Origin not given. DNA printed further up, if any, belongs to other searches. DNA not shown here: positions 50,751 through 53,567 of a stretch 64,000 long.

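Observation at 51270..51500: HNH endonuclease domain embedded in an MrfA/DUF1998 helicase: a possible self-contained incision-unwinding-resection repair system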

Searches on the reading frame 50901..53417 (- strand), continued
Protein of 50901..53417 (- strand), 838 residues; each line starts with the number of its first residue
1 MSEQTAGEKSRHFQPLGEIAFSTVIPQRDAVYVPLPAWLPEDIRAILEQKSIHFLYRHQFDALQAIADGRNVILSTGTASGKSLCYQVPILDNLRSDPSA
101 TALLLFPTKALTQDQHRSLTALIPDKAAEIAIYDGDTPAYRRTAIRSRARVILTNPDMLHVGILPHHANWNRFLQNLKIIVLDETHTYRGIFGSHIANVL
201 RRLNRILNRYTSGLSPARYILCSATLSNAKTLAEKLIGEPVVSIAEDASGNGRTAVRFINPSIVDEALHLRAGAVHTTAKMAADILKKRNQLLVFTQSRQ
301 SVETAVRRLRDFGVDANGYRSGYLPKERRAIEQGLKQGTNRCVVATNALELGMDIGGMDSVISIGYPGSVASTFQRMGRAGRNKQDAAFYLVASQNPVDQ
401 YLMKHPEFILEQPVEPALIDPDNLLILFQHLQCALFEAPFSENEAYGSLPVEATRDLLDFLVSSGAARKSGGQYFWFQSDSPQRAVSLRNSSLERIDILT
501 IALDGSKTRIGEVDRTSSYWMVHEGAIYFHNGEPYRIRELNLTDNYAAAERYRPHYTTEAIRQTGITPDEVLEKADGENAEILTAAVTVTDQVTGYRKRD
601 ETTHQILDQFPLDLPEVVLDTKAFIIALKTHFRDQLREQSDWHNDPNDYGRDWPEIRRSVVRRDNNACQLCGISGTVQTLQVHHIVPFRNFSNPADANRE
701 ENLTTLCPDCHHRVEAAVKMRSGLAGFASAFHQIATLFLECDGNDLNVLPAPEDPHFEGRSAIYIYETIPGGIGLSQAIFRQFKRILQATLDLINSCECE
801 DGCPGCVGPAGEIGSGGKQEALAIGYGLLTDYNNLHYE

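Call 11: find_homologous_proteins(query=window:50901-53417:-, max_evalue=1e-20)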
Query window:50901-53417:- (838 aa): 8000 proteins with E <= 1e-20 among 8000 candidates; the best 120 are listed.
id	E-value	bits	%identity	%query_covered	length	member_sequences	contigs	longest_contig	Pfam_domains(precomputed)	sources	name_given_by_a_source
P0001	0.0e+0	1927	100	100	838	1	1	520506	PF00270.36,PF09369.16,PF01844.30,PF00271.38,PF22982.4,PF04851.22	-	-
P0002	0.0e+0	1576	82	99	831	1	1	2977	PF13391.13,PF00270.36,PF09369.16,PF01844.30,PF00271.38,PF22982.4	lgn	-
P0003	0.0e+0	1422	72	99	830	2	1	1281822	PF00270.36,PF09369.16,PF01844.30,PF00271.38,PF22982.4,PF04851.22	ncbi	ncbi:MAG: DEAD/DEAH box helicase [Flexilinea sp.]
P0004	0.0e+0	1317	68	99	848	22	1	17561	PF13391.13,PF00270.36,PF09369.16,PF01844.30,PF00271.38,PF22590.3,PF22982.4,PF04851.22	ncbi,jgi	jgi:DEAD/DEAH box helicase domain-containing protein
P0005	0.0e+0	1316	68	99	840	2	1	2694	PF13391.13,PF00270.36,PF09369.16,PF01844.30,PF00271.38,PF22590.3,PF22982.4,PF04851.22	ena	-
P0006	0.0e+0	1288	67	99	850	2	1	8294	PF00270.36,PF09369.16,PF01844.30,PF00271.38,PF22590.3,PF22982.4,PF04851.22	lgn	-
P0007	0.0e+0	1181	61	99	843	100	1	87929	PF00270.36,PF09369.16,PF01844.30,PF00271.38,PF22590.3,PF22982.4,PF04851.22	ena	-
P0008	0.0e+0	1146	61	97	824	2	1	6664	PF00270.36,PF09369.16,PF01844.30,PF00271.38,PF22982.4,PF04851.22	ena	-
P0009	0.0e+0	1131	59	97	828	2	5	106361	PF13391.13,PF00270.36,PF09369.16,PF01844.30,PF00271.38,PF22982.4,PF04851.22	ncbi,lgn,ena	-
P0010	0.0e+0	1119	60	97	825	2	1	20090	PF00270.36,PF09369.16,PF01844.30,PF00271.38,PF04851.22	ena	-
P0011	0.0e+0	1087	59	97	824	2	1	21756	PF00270.36,PF09369.16,PF01844.30,PF00271.38,PF22982.4,PF04851.22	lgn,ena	-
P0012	0.0e+0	1079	59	97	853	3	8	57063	PF00270.36,PF09369.16,PF01844.30,PF00271.38,PF22982.4,PF04851.22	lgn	-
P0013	0.0e+0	1075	57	97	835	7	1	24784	PF00270.36,PF09369.16,PF01844.30,PF00271.38,PF22982.4,PF04851.22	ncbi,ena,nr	ncbi:MAG: DEAD/DEAH box helicase [Chloroflexi bacterium]|nr:DEAD/DEAH box helicase [Chloroflexota ba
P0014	0.0e+0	1070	57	99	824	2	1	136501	PF00270.36,PF09369.16,PF01844.30,PF00271.38,PF22982.4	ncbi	-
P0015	0.0e+0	1069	56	99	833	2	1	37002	PF00270.36,PF09369.16,PF01844.30,PF00271.38,PF22982.4,PF04851.22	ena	-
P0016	0.0e+0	1069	56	99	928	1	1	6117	PF00270.36,PF09369.16,PF01844.30,PF00271.38,PF22982.4,PF04851.22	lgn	-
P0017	0.0e+0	1068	57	98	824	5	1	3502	PF00270.36,PF09369.16,PF01844.30,PF00271.38,PF22982.4,PF04851.22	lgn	-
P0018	0.0e+0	1068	57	98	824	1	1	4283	PF13391.13,PF00270.36,PF09369.16,PF01844.30,PF00271.38,PF22982.4,PF04851.22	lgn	-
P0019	0.0e+0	1064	57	97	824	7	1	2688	PF00270.36,PF09369.16,PF01844.30,PF00271.38,PF22982.4,PF04851.22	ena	-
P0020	0.0e+0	1061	60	92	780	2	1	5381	PF13391.13,PF00270.36,PF09369.16,PF01844.30,PF00271.38,PF22982.4,PF04851.22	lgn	-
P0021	0.0e+0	1060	56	97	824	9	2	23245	PF00270.36,PF09369.16,PF01844.30,PF00271.38,PF22982.4,PF04851.22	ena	-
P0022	0.0e+0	1057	56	99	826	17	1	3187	PF00270.36,PF09369.16,PF01844.30,PF00271.38,PF22982.4,PF04851.22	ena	-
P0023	0.0e+0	1054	57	97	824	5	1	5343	PF00270.36,PF09369.16,PF01844.30,PF00271.38,PF22982.4,PF04851.22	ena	-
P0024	0.0e+0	1053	57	97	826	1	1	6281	PF00270.36,PF09369.16,PF01844.30,PF00271.38,PF22982.4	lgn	-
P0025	0.0e+0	1051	56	98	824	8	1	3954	PF00270.36,PF09369.16,PF01844.30,PF00271.38,PF22982.4,PF04851.22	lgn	-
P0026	0.0e+0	1048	56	97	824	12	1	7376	PF00270.36,PF09369.16,PF01844.30,PF00271.38,PF22982.4,PF04851.22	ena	-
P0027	0.0e+0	1047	56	97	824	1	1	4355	PF00270.36,PF09369.16,PF01844.30,PF00271.38,PF22982.4,PF04851.22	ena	-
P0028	0.0e+0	1043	56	98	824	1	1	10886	PF13391.13,PF00270.36,PF09369.16,PF01844.30,PF00271.38,PF22982.4,PF04851.22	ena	-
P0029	0.0e+0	1042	55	97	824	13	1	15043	PF00270.36,PF09369.16,PF01844.30,PF00271.38,PF22982.4,PF04851.22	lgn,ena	-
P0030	0.0e+0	1041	57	98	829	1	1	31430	PF00270.36,PF09369.16,PF01844.30,PF00271.38,PF22982.4,PF04851.22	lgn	-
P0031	0.0e+0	1040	55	98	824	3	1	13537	PF00270.36,PF09369.16,PF01844.30,PF00271.38,PF22982.4,PF04851.22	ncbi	-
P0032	0.0e+0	1039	56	98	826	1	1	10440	PF13391.13,PF00270.36,PF09369.16,PF01844.30,PF00271.38,PF22982.4,PF04851.22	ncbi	-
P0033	0.0e+0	1038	56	97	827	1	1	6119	PF00270.36,PF09369.16,PF01844.30,PF00271.38,PF22982.4,PF04851.22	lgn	-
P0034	0.0e+0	1037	56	99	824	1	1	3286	PF00270.36,PF09369.16,PF01844.30,PF00271.38,PF22982.4,PF04851.22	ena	-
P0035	0.0e+0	1035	56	97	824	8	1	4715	PF00270.36,PF09369.16,PF01844.30,PF00271.38,PF22982.4,PF04851.22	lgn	-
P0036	0.0e+0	1032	55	97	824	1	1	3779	PF13391.13,PF00270.36,PF09369.16,PF01844.30,PF00271.38,PF04851.22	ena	-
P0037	0.0e+0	1031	55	97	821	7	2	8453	PF00270.36,PF09369.16,PF01844.30,PF00271.38,PF22982.4,PF04851.22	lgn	-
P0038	0.0e+0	1028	55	97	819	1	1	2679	PF13391.13,PF00270.36,PF09369.16,PF01844.30,PF00271.38,PF22982.4,PF04851.22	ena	-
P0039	0.0e+0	1028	55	97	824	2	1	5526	PF00270.36,PF09369.16,PF01844.30,PF00271.38,PF22982.4,PF04851.22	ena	-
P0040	0.0e+0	1028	55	98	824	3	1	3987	PF00270.36,PF09369.16,PF01844.30,PF00271.38,PF04851.22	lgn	-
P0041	0.0e+0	1026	55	98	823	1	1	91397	PF00270.36,PF09369.16,PF01844.30,PF00271.38,PF22982.4,PF04851.22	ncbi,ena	-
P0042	0.0e+0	1021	55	98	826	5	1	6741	PF13391.13,PF00270.36,PF09369.16,PF01844.30,PF00271.38,PF22982.4,PF04851.22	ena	-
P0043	0.0e+0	1021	56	98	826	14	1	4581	PF13391.13,PF00270.36,PF09369.16,PF01844.30,PF00271.38,PF22982.4,PF04851.22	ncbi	-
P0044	0.0e+0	1015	55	97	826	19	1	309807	PF13391.13,PF00270.36,PF09369.16,PF01844.30,PF00271.38,PF22982.4,PF04851.22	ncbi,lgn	-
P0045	0.0e+0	1015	56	97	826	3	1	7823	PF00270.36,PF09369.16,PF01844.30,PF00271.38,PF22982.4,PF04851.22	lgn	-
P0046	4.8e-298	1009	54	98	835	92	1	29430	PF00270.36,PF09369.16,PF01844.30,PF00271.38,PF22982.4,PF04851.22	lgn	-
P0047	6.7e-297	1005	54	98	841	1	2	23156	PF00270.36,PF09369.16,PF01844.30,PF00271.38,PF22982.4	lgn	-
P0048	2.0e-294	997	55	95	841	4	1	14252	PF00270.36,PF09369.16,PF01844.30,PF00271.38,PF22982.4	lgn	-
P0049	2.3e-293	993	54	99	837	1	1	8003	PF00270.36,PF09369.16,PF01844.30,PF00271.38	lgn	-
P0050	1.0e-290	984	53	98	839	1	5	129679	PF00270.36,PF09369.16,PF01844.30,PF00271.38,PF22982.4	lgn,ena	-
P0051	1.1e-287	974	54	97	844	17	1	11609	PF00270.36,PF09369.16,PF01844.30,PF00271.38,PF22982.4,PF04851.22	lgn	-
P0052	7.8e-232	790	46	96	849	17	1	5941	PF00270.36,PF09369.16,PF01844.30,PF00271.38,PF22982.4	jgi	jgi:DEAD/DEAH box helicase domain-containing protein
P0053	4.8e-230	784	48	95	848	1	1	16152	PF00270.36,PF09369.16,PF01844.30,PF00271.38,PF22982.4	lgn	-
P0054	1.6e-229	782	46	96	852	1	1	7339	PF00270.36,PF09369.16,PF01844.30,PF00271.38,PF22982.4,PF04851.22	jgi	jgi:DEAD/DEAH box helicase domain-containing protein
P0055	2.9e-229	781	47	95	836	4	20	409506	PF00270.36,PF09369.16,PF01844.30,PF00271.38,PF22982.4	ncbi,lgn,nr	ncbi:MAG: DEAD/DEAH box helicase [Chloroflexi bacterium]|nr:DEAD/DEAH box helicase [Chloroflexota ba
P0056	4.8e-229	780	45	97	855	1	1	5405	PF00270.36,PF09369.16,PF01844.30,PF00271.38,PF22982.4,PF04851.22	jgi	jgi:DEAD/DEAH box helicase domain-containing protein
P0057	5.1e-229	780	46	96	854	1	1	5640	PF00270.36,PF09369.16,PF01844.30,PF00271.38,PF22982.4,PF04851.22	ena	-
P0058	5.3e-229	780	47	95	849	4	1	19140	PF00270.36,PF09369.16,PF01844.30,PF00271.38,PF22982.4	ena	-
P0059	6.2e-229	780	47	96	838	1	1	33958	PF00270.36,PF09369.16,PF01844.30,PF00271.38,PF22982.4,PF04851.22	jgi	jgi:DEAD/DEAH box helicase domain-containing protein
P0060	6.7e-229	780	47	96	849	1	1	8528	PF00270.36,PF09369.16,PF01844.30,PF00271.38,PF22982.4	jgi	jgi:DEAD/DEAH box helicase domain-containing protein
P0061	1.1e-228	779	46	96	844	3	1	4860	PF00270.36,PF09369.16,PF01844.30,PF00271.38,PF22982.4,PF04851.22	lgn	-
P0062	1.4e-228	779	47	96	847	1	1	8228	PF00270.36,PF09369.16,PF01844.30,PF00271.38,PF22982.4,PF04851.22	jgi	jgi:DEAD/DEAH box helicase domain-containing protein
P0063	1.4e-228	779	48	96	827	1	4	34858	PF00270.36,PF09369.16,PF01844.30,PF00271.38,PF22982.4,PF04851.22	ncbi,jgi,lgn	jgi:DEAD/DEAH box helicase domain-containing protein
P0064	2.0e-228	778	45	93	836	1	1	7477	PF00270.36,PF09369.16,PF01844.30,PF00271.38,PF22982.4,PF04851.22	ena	-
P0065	3.0e-228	778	46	95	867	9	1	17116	PF00270.36,PF09369.16,PF01844.30,PF00271.38,PF22982.4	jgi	-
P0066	4.6e-228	777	47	95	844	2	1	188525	PF00270.36,PF09369.16,PF01844.30,PF00271.38,PF22982.4,PF04851.22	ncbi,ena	-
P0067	9.6e-228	776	46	96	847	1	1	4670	PF00270.36,PF09369.16,PF01844.30,PF00271.38,PF22982.4,PF04851.22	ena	-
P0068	1.3e-227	776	45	96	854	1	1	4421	PF00270.36,PF09369.16,PF01844.30,PF00271.38,PF22982.4,PF04851.22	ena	-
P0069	1.5e-227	776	46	96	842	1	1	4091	PF00270.36,PF09369.16,PF01844.30,PF00271.38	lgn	-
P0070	1.8e-227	775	46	95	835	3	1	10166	PF00270.36,PF09369.16,PF01844.30,PF00271.38,PF22982.4,PF04851.22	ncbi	-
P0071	1.9e-227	775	46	96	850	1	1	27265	PF00270.36,PF09369.16,PF01844.30,PF00271.38,PF22982.4,PF04851.22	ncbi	-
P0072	2.0e-227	775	46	95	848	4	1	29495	PF00270.36,PF09369.16,PF01844.30,PF00271.38,PF22982.4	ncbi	-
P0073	2.0e-227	775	46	97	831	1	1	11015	PF00270.36,PF09369.16,PF01844.30,PF00271.38,PF22982.4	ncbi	ncbi:MAG: DEAD/DEAH box helicase [Anaerolineae bacterium]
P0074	2.0e-227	775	46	96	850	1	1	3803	PF00270.36,PF09369.16,PF01844.30,PF00271.38,PF22982.4,PF04851.22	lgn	-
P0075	2.2e-227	775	47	95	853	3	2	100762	PF00270.36,PF09369.16,PF01844.30,PF00271.38,PF22982.4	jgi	jgi:DEAD/DEAH box helicase domain-containing protein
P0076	2.6e-227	775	46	94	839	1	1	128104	PF00270.36,PF09369.16,PF01844.30,PF00271.38,PF22982.4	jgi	jgi:DEAD/DEAH box helicase domain-containing protein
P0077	2.9e-227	775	46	96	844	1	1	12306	PF00270.36,PF09369.16,PF01844.30,PF00271.38,PF22982.4,PF04851.22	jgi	jgi:DEAD/DEAH box helicase domain-containing protein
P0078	3.7e-227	774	46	96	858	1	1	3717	PF00270.36,PF09369.16,PF01844.30,PF00271.38,PF22982.4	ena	-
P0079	3.8e-227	774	46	96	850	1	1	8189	PF00270.36,PF09369.16,PF01844.30,PF00271.38,PF22982.4,PF04851.22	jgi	-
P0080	4.5e-227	774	45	96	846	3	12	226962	PF00270.36,PF09369.16,PF01844.30,PF00271.38,PF22982.4,PF04851.22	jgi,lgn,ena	jgi:DEAD/DEAH box helicase domain-containing protein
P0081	5.9e-227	774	47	95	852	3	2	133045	PF00270.36,PF09369.16,PF01844.30,PF00271.38,PF22982.4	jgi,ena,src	-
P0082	6.3e-227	774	46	95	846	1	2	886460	PF00270.36,PF09369.16,PF01844.30,PF00271.38,PF22982.4,PF04851.22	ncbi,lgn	-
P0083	8.9e-227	773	46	96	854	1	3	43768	PF00270.36,PF09369.16,PF01844.30,PF00271.38,PF22982.4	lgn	-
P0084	9.0e-227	773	45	96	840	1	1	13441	PF00270.36,PF09369.16,PF01844.30,PF00271.38,PF22982.4,PF04851.22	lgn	-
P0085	9.1e-227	773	46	96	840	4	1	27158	PF00270.36,PF09369.16,PF01844.30,PF00271.38,PF22982.4,PF04851.22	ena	-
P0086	9.7e-227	773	46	96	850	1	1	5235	PF00270.36,PF09369.16,PF01844.30,PF00271.38,PF22982.4,PF04851.22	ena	-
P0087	1.1e-226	773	46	94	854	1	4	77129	PF00270.36,PF09369.16,PF01844.30,PF00271.38,PF22982.4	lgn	-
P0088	1.2e-226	773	45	96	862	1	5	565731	PF00270.36,PF09369.16,PF01844.30,PF00271.38,PF22982.4,PF04851.22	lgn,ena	-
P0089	1.4e-226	772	46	96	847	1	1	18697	PF00270.36,PF09369.16,PF01844.30,PF00271.38,PF22982.4,PF04851.22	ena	-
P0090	1.5e-226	772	46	96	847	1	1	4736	PF00270.36,PF09369.16,PF01844.30,PF00271.38,PF22982.4,PF04851.22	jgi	jgi:DEAD/DEAH box helicase domain-containing protein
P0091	1.7e-226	772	45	96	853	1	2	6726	PF00270.36,PF09369.16,PF01844.30,PF00271.38,PF22982.4,PF04851.22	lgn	-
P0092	1.9e-226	772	46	96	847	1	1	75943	PF00270.36,PF09369.16,PF01844.30,PF00271.38,PF22982.4,PF04851.22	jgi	-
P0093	2.0e-226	772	46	95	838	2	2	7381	PF00270.36,PF09369.16,PF01844.30,PF00271.38,PF22982.4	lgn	-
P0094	2.1e-226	772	46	95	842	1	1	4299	PF00270.36,PF09369.16,PF01844.30,PF00271.38,PF22982.4,PF04851.22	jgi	jgi:DEAD/DEAH box helicase domain-containing protein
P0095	2.9e-226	771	45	94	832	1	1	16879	PF00270.36,PF09369.16,PF01844.30,PF00271.38,PF22982.4,PF04851.22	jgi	jgi:DEAD/DEAH box helicase domain-containing protein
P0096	3.0e-226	771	46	95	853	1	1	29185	PF00270.36,PF09369.16,PF01844.30,PF00271.38,PF22982.4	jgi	jgi:DEAD/DEAH box helicase domain-containing protein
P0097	3.3e-226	771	46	95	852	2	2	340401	PF00270.36,PF09369.16,PF01844.30,PF00271.38,PF22982.4,PF04851.22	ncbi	-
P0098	5.4e-226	770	47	96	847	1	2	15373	PF00270.36,PF09369.16,PF01844.30,PF00271.38,PF22982.4,PF04851.22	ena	-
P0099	6.1e-226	770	46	95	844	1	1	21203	PF00270.36,PF09369.16,PF01844.30,PF00271.38,PF22982.4,PF04851.22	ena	-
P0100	7.0e-226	770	45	97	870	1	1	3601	PF00270.36,PF09369.16,PF01844.30,PF00271.38,PF22982.4,PF04851.22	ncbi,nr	ncbi:MAG TPA: DEAD/DEAH box helicase [Anaerolineales bacterium]|nr:DEAD/DEAH box helicase [Anaerolin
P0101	9.1e-226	770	46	96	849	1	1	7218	PF00270.36,PF09369.16,PF01844.30,PF00271.38,PF22982.4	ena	-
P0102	9.6e-226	770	46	96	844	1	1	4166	PF00270.36,PF09369.16,PF01844.30,PF00271.38,PF22982.4,PF04851.22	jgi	jgi:DEAD/DEAH box helicase domain-containing protein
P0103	9.9e-226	770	46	97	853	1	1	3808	PF00270.36,PF09369.16,PF01844.30,PF00271.38,PF22982.4,PF04851.22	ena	-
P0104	1.1e-225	769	46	94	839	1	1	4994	PF00270.36,PF09369.16,PF01844.30,PF00271.38,PF22982.4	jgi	jgi:DEAD/DEAH box helicase domain-containing protein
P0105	1.1e-225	769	46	96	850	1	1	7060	PF00270.36,PF09369.16,PF01844.30,PF00271.38,PF22982.4,PF04851.22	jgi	jgi:DEAD/DEAH box helicase domain-containing protein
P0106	1.2e-225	769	46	95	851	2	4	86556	PF00270.36,PF09369.16,PF01844.30,PF00271.38,PF22982.4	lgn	-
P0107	1.2e-225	769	46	95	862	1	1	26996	PF00270.36,PF09369.16,PF01844.30,PF00271.38,PF22982.4,PF04851.22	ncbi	-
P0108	1.4e-225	769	46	95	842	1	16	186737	PF00270.36,PF09369.16,PF01844.30,PF00271.38,PF22982.4,PF04851.22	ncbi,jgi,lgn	jgi:DEAD/DEAH box helicase domain-containing protein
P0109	1.4e-225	769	45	96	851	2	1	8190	PF00270.36,PF09369.16,PF01844.30,PF00271.38,PF22982.4,PF04851.22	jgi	jgi:DEAD/DEAH box helicase domain-containing protein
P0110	1.6e-225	769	45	96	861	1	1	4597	PF00270.36,PF09369.16,PF01844.30,PF00271.38,PF22982.4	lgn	-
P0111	1.7e-225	769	47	93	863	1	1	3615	PF00270.36,PF09369.16,PF01844.30,PF00271.38,PF22982.4,PF04851.22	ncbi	-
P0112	1.7e-225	769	47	95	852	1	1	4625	PF00270.36,PF09369.16,PF01844.30,PF00271.38,PF22982.4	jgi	jgi:DEAD/DEAH box helicase domain-containing protein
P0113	1.9e-225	769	46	97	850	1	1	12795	PF00270.36,PF09369.16,PF01844.30,PF00271.38,PF22982.4,PF04851.22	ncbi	-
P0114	1.9e-225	769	46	96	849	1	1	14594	PF00270.36,PF09369.16,PF01844.30,PF00271.38,PF22982.4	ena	-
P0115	1.9e-225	769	45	95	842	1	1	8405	PF00270.36,PF09369.16,PF01844.30,PF00271.38,PF04851.22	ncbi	-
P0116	2.1e-225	768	46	96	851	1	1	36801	PF00270.36,PF09369.16,PF01844.30,PF00271.38,PF22982.4,PF04851.22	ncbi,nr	ncbi:MAG TPA: DEAD/DEAH box helicase [Anaerolineales bacterium]|nr:DEAD/DEAH box helicase [Anaerolin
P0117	2.3e-225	768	46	96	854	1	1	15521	PF00270.36,PF09369.16,PF01844.30,PF00271.38,PF22982.4,PF04851.22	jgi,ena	jgi:DEAD/DEAH box helicase domain-containing protein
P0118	2.4e-225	768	46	96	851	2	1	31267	PF00270.36,PF09369.16,PF01844.30,PF00271.38,PF22982.4,PF04851.22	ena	-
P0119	2.5e-225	768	46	96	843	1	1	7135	PF00270.36,PF09369.16,PF01844.30,PF00271.38,PF22982.4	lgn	-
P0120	2.5e-225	768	46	95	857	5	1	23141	PF00270.36,PF09369.16,PF01844.30,PF00271.38,PF22982.4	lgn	-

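Call 31: search_protein_representatives(protein=window:50901-53417:-)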
Query: 838 residues. Proteins with E-value up to 0.001 (for the whole library): 36283; up to 1e-10: 11967; up to 1e-30: 2608. The best 150 are listed.
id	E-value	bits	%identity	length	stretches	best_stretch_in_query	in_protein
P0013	0.0e+00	1075.1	57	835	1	4-831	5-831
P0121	4.0e-214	729.5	44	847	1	24-822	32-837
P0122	1.2e-211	721.3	45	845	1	27-821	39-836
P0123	1.0e-208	711.6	46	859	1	23-824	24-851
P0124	1.3e-200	684.7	43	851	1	34-825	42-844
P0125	5.9e-198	676.0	44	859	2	124-824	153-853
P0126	4.2e-196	669.9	41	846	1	32-823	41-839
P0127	5.9e-193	659.5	42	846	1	26-824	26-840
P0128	7.4e-191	652.5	41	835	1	26-822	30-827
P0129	8.4e-187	639.1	43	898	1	17-810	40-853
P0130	8.8e-187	639.0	41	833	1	20-824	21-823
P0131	8.5e-186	635.8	39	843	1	16-831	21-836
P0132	1.9e-185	634.6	42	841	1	27-824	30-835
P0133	2.8e-185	634.0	43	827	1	29-821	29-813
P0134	1.1e-184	632.1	40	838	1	30-819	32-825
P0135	6.9e-184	629.4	44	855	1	18-819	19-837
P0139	1.6e-169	581.9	43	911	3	317-748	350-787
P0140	5.6e-168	576.8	41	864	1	20-809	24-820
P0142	1.3e-165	569.0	44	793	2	24-630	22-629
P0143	2.3e-162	558.3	39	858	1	23-830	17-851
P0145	1.3e-160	552.5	41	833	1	27-813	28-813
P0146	1.8e-159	548.7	43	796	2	32-630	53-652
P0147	2.3e-155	535.1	40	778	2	16-622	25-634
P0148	2.5e-155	535.0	40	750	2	18-629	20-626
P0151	1.1e-152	526.2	42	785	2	17-636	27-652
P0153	9.0e-152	523.2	41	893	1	24-813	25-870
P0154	6.5e-148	510.5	42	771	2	30-627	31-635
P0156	8.5e-146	503.5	41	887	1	19-812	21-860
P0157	7.4e-144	497.1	41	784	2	22-632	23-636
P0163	1.9e-137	475.9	40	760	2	18-623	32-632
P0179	7.6e-130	450.7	40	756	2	19-628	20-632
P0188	1.2e-127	443.5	42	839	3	73-625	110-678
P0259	2.7e-114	399.3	34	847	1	25-824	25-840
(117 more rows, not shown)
